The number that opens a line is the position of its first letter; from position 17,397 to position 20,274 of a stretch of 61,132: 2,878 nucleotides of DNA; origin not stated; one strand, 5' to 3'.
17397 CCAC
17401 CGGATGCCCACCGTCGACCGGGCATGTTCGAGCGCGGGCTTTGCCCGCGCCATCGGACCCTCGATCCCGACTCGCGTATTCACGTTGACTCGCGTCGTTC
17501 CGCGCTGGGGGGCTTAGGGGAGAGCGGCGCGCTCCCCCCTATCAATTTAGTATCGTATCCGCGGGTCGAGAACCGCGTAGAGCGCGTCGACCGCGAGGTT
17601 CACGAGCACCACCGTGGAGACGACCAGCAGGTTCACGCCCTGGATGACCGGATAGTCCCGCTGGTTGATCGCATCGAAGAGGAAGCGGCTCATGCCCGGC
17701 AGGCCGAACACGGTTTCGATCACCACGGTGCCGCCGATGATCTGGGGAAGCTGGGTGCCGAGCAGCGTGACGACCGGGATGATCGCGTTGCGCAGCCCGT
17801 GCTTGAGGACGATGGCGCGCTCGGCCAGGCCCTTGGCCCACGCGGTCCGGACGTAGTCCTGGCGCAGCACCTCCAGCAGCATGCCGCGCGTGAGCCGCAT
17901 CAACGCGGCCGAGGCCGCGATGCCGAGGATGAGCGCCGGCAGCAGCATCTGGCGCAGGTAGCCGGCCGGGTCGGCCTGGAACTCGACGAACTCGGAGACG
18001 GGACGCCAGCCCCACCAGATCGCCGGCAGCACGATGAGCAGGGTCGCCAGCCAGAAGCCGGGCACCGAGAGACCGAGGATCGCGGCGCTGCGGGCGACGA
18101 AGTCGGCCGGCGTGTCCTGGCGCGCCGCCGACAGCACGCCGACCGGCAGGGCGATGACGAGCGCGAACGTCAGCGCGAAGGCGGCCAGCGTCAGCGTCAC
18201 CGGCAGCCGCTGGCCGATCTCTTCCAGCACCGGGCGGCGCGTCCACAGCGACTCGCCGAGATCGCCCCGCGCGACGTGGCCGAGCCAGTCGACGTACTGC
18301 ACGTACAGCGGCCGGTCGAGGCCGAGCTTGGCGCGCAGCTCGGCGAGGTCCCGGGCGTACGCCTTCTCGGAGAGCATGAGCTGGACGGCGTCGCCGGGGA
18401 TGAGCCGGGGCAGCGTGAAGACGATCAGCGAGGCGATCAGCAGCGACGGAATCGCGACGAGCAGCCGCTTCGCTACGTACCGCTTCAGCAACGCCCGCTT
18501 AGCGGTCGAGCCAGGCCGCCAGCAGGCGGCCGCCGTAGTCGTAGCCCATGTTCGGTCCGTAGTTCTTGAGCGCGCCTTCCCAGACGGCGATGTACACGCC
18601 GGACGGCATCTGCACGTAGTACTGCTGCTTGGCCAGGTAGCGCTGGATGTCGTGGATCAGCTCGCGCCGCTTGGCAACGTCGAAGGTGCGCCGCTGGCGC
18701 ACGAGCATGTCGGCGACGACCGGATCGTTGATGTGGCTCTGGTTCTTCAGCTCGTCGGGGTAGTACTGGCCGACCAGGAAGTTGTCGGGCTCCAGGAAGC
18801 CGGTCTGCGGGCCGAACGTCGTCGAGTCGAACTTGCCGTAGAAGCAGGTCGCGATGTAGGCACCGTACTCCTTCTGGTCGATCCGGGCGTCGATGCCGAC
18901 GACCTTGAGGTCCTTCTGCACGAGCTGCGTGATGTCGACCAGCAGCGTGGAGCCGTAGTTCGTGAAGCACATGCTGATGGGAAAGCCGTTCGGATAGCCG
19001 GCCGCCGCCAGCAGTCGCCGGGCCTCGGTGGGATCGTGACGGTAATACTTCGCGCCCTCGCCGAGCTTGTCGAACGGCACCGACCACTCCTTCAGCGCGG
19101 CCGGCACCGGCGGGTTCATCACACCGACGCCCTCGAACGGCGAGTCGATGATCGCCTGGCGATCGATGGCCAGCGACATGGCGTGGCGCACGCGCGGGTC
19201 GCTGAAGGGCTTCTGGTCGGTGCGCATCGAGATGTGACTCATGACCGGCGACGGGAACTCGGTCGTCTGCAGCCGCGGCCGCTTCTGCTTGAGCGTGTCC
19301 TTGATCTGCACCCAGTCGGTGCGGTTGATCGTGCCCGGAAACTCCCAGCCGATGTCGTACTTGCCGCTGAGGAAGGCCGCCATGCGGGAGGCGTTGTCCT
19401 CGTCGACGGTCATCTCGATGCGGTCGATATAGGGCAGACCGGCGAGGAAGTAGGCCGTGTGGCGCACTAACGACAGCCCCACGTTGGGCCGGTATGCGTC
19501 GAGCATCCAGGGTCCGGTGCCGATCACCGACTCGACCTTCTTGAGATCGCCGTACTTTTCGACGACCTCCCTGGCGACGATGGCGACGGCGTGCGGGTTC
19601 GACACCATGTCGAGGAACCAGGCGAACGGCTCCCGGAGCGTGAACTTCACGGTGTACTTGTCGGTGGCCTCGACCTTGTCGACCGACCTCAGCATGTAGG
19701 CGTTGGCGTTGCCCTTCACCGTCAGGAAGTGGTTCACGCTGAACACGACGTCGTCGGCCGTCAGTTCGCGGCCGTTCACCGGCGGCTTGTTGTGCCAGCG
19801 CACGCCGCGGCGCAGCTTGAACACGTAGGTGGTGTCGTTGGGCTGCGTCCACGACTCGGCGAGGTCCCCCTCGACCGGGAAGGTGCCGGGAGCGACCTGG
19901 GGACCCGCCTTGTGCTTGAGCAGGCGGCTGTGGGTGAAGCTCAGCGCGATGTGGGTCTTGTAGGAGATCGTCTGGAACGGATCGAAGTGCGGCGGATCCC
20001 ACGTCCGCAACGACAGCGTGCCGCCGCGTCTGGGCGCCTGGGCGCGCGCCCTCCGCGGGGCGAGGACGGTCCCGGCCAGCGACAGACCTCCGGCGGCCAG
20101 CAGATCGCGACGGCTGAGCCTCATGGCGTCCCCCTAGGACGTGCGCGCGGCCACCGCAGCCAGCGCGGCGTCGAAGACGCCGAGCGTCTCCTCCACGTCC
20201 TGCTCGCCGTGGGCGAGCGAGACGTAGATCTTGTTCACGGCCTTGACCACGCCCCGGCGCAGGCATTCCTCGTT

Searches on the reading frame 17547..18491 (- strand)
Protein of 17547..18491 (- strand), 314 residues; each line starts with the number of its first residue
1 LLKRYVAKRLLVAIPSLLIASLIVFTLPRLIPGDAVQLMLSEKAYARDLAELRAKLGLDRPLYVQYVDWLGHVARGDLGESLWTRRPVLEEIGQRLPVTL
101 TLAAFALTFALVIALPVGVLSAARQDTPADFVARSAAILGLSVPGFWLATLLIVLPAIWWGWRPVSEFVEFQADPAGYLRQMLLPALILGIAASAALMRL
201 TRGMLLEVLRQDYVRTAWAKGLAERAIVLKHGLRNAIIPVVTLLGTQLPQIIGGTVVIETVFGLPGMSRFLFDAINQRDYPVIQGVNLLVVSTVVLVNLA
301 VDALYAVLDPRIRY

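Call 38: search_protein_families(library=pfam, proteins=[window:17547-18491:-], max_evalue=0.01)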
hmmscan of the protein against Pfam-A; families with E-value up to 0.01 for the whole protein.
window:17547-18491:- (314 aa): 2 families
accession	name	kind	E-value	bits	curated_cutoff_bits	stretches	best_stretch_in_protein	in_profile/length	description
PF00528.27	BPD_transp_1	-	1.3e-34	120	26.4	1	114-313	1-183/184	Binding-protein-dependent transport system inner membrane component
PF19300.4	BPD_transp_1_N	-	3.4e-13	50.2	23.8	1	4-103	3-114/114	Binding-prot-dependent transport system membrane comp, N-term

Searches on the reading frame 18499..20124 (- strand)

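Call 38: search_protein_families(library=pfam, proteins=[window:18499-20124:-], max_evalue=0.01)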
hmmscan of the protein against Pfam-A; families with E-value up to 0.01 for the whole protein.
window:18499-20124:- (541 aa): 1 family
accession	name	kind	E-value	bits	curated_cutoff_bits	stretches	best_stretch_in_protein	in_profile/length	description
PF00496.27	SBP_bac_5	-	9.3e-76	255.8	32.4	1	84-457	2-364/368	Bacterial extracellular solute-binding proteins, family 5 Middle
